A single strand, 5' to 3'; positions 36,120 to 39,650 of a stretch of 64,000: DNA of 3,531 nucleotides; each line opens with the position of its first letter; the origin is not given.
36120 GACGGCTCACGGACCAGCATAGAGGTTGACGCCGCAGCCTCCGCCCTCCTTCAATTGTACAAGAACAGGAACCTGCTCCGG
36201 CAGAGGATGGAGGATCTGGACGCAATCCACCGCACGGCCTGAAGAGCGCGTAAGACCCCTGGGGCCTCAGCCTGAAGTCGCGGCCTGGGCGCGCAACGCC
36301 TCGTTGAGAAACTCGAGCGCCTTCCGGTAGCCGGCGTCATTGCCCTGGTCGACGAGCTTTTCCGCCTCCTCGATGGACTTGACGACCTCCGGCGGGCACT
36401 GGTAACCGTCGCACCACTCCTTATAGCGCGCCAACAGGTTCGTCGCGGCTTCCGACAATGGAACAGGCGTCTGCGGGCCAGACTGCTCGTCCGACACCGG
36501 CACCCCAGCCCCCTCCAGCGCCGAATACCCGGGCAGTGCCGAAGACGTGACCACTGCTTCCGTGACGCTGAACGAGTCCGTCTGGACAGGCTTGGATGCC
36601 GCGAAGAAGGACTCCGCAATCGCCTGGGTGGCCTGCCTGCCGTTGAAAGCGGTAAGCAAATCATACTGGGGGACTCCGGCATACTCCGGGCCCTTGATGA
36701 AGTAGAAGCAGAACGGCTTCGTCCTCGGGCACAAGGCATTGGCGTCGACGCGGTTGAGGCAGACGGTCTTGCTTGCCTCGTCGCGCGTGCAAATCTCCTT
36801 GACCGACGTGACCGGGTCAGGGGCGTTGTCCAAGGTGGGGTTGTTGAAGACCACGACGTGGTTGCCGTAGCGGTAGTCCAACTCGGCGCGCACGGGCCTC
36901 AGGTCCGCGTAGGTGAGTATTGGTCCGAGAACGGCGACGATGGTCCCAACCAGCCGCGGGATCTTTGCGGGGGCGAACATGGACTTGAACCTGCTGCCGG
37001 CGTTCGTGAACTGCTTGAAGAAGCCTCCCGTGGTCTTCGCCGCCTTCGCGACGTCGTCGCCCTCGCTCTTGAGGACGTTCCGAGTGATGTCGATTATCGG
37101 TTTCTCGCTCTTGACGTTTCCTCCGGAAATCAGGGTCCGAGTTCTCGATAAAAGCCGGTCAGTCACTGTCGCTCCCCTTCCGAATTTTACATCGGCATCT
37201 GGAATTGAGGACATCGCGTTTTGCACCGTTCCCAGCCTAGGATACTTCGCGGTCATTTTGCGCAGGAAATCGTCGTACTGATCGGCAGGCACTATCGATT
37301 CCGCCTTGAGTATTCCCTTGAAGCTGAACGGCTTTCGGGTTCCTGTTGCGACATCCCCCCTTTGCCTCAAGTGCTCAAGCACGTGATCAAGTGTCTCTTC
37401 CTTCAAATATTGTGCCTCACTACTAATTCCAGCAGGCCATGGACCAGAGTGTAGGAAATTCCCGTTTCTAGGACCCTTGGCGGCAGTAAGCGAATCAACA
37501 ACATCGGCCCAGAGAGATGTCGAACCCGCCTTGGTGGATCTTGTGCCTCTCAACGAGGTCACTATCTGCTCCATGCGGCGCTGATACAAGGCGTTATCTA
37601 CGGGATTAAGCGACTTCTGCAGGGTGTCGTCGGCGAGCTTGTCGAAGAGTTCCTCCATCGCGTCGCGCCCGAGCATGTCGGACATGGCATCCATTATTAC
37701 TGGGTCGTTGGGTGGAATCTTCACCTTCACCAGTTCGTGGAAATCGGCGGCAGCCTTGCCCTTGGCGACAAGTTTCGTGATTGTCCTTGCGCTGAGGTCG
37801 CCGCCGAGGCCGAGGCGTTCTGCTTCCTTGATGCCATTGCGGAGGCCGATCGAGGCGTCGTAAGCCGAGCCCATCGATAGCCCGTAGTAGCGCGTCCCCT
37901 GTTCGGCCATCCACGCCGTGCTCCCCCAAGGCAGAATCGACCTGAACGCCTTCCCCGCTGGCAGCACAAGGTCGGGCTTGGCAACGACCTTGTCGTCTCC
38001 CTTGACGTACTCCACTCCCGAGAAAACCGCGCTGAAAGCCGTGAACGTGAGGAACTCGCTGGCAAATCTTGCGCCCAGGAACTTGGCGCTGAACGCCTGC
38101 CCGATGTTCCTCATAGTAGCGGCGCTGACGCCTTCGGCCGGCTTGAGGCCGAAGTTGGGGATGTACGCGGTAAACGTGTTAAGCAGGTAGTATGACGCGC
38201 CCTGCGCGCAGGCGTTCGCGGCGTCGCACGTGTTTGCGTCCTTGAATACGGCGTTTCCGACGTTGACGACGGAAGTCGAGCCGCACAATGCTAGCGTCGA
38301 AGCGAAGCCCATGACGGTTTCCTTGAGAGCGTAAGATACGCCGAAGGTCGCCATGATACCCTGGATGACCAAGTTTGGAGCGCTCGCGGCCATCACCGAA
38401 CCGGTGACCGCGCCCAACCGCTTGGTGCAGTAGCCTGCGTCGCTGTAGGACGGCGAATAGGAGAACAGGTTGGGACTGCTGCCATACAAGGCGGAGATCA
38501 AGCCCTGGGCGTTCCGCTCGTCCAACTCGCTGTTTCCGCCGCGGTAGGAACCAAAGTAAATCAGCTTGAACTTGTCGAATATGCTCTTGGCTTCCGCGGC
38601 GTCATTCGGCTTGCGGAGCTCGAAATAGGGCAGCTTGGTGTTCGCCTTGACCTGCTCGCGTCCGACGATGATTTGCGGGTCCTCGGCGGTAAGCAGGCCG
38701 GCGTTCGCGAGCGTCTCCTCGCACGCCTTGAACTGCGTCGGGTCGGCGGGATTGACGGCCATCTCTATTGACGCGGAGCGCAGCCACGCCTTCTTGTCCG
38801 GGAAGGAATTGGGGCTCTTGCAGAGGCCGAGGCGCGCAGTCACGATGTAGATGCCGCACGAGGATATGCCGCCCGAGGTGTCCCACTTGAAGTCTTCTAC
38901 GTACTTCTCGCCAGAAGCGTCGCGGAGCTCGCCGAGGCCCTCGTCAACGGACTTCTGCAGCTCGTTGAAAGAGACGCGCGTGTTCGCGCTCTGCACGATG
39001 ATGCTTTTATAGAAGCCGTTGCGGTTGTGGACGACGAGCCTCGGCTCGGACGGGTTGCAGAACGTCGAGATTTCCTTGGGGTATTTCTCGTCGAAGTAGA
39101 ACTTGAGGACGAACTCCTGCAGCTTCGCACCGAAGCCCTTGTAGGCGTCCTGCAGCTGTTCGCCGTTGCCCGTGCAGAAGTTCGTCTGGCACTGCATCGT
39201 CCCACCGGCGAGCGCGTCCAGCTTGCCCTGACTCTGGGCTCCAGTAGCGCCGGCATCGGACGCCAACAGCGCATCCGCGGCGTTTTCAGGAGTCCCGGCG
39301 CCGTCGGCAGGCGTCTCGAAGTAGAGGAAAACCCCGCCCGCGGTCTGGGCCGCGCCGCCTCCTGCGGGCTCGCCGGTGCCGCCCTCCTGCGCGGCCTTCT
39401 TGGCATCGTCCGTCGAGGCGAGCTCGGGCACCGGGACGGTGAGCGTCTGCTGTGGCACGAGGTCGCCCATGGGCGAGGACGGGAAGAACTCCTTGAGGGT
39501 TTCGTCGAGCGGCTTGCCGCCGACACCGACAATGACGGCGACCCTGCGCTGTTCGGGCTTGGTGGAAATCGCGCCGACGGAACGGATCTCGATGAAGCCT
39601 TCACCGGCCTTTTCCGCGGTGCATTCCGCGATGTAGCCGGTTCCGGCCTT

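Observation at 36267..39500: Non-repetitive roughly 1000-aa C-terminal region of the giant protein with no recognisable motifs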

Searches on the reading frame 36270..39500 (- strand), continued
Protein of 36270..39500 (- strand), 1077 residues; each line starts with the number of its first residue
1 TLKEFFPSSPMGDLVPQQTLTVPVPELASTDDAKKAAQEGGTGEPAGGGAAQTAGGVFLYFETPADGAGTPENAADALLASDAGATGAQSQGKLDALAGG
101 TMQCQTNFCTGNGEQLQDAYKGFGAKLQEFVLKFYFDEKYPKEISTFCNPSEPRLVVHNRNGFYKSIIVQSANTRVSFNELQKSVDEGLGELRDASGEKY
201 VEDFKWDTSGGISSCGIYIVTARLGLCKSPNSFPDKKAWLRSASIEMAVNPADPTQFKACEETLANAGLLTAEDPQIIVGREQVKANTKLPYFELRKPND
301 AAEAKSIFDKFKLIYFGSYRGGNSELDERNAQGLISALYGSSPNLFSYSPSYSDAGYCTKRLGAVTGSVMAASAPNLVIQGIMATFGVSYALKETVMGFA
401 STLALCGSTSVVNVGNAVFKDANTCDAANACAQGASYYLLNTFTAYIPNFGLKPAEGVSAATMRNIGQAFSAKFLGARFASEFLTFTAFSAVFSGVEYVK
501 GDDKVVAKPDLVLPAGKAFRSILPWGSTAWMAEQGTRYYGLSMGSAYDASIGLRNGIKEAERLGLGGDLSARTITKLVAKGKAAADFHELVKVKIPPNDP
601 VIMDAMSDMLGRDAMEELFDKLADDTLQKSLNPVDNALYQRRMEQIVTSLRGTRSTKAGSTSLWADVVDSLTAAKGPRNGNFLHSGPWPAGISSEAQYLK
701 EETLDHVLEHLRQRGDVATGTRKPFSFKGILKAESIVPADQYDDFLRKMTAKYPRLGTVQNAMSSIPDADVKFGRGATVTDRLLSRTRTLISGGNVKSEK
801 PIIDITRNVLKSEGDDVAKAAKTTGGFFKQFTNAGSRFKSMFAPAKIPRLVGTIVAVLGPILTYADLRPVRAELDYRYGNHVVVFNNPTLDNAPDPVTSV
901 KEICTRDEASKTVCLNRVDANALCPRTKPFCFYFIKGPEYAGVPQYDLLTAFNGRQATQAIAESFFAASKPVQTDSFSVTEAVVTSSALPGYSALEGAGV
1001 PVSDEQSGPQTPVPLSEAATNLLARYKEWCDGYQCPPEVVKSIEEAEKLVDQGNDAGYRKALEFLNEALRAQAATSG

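Call 66: search_protein_families(library=pfam, alignment_id=A1, max_evalue=1)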
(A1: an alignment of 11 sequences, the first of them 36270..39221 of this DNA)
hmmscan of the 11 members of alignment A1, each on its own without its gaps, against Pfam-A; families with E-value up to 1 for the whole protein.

A. member 1, window:36270-39221:- (984 aa): 1 family
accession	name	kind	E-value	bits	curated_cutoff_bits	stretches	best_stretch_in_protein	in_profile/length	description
PF00680.25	RdRP_1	-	0.022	14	23.9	1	30-120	18-105/450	Viral RNA-dependent RNA polymerase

B. families by the number of members that match (of 11 scanned): 13 families
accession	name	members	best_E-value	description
PF06009.19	Laminin_II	1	0.019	Laminin Domain II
PF00680.25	RdRP_1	1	0.022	Viral RNA-dependent RNA polymerase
PF22391.1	DUF6975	1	0.078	Family of unknown function (DUF6975)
PF08700.17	VPS51_Exo84_N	1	0.095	Vps51/EXO84/COG1 N-terminal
PF01634.23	HisG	1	0.17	ATP phosphoribosyltransferase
PF05055.17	DUF677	1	0.18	Protein of unknown function (DUF677)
PF14282.11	FlxA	1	0.2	FlxA-like protein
PF22677.2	Ble-like_N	1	0.22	Bleomycin resistance protein-like N-terminal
PF20936.3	GCIP_C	1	0.27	Grap2 and cyclin-D-interacting, C-terminal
PF03735.19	ENT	1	0.3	ENT domain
PF09602.15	PhaP_Bmeg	1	0.42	Polyhydroxyalkanoic acid inclusion protein (PhaP_Bmeg)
PF02382.20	RTX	1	0.46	N-terminal domain in RTX protein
PF20155.4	TMP_3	1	0.93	Tape measure protein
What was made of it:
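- On RTX / T1SS giant adhesins: One member gives only an insignificant hit (E=0.46) to the Pfam model for the N-terminal domain of RTX proteins, and no member matches a nonapeptide-repeat family (call 66).
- On Polymorphic toxin systems (CdiA / Rhs-like): No toxin family hit (call 66).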

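Call 80: find_encoding_contigs(protein=P0009, flank=6000, max_places=2)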
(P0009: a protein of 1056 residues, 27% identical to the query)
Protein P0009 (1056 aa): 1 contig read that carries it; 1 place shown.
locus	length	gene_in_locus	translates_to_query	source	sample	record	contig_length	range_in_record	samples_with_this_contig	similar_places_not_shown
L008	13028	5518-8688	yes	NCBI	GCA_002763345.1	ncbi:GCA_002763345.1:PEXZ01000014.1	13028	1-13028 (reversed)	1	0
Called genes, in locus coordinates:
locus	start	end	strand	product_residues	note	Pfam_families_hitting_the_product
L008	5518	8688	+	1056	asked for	-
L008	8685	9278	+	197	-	-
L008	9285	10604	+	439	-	-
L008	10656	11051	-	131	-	-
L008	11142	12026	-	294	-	PF00482:T2SSF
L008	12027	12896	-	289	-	PF00482:T2SSF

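Call 81: find_encoding_contigs(protein=P0005, flank=6000, max_places=2)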
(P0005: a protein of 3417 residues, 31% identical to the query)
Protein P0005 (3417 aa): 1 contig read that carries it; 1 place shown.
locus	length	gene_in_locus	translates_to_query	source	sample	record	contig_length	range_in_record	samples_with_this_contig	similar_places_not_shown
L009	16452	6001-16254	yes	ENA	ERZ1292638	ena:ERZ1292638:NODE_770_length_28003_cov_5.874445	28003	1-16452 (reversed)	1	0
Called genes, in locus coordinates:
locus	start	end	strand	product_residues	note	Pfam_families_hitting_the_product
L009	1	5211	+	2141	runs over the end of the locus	PF25107:VWA7_N (weak), PF07705:CARDB (weak), PF18911:PKD_4, PF05048:NosD, PF13229:Beta_helix, PF05048:NosD (weak), PF13229:Beta_helix, PF05048:NosD, +2 more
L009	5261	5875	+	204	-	-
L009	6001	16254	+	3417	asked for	PF02369:Big_1 (faint), PF13620:CarboxypepD_reg (faint), PF17802:SpaA (faint)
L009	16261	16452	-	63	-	?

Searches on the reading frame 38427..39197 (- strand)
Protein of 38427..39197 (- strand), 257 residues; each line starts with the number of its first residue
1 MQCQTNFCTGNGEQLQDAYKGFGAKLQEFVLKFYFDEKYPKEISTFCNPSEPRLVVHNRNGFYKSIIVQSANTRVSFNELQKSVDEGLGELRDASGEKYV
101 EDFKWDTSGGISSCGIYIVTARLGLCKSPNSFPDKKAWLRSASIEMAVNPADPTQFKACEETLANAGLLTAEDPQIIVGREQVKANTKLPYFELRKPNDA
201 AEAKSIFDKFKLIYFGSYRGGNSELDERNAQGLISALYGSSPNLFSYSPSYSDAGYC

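Call 59: find_homologous_proteins(query=A3, max_evalue=0.001)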
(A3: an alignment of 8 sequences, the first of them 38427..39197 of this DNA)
Query A3 (8 sequences): 6350 candidates shared short words with the query, none scored E <= 0.001.

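Call 72: predict_structure(alignment_id=A3)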
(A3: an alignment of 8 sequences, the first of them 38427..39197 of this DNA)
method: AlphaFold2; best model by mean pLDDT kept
length: 257 residues; sequences in the alignment: 8
mean_pLDDT: 52.8   pTM: 0.52
mean pLDDT of the five models: 52.8, 52.7, 50.9, 49.8, 49.2
residues with pLDDT >= 90: 0; 70-90: 40; 50-70: 108; < 50: 109
segments of 3 or more residues with pLDDT < 50: 1-10, 53-60, 169-257
pLDDT, mean of each block of 10 residues (from residue 1): 30 63 69 69 65 48 56 64 77 62 70 63 64 70 69 61 51 36 29 35 39 29 41 39 30 39
secondary structure, 60 per line:
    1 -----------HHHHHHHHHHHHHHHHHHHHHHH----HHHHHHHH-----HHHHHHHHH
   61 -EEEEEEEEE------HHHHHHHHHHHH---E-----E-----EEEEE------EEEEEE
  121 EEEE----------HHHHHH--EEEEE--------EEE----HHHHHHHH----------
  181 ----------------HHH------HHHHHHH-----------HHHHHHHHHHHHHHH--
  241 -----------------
elements in order: H12-34 H39-46 H52-60 E62-70 H77-88 E104-108 E115-124 H135-140 E143-147 E156-158 H163-170 H206-212 H224-238
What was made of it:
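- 38427..39197 (-): Domain A: Cys-rich alpha/beta domain (protein residues 2682-2938). Motifs: CQTNFC, SI[VI]xQxAN, CGIY...C, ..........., IGPYKE, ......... AlphaFold core pLDDT about 60-77, pTM 0.52 (call 72).
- Tried and rejected: Domain A alone: pLDDT 52.8 (call 72).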
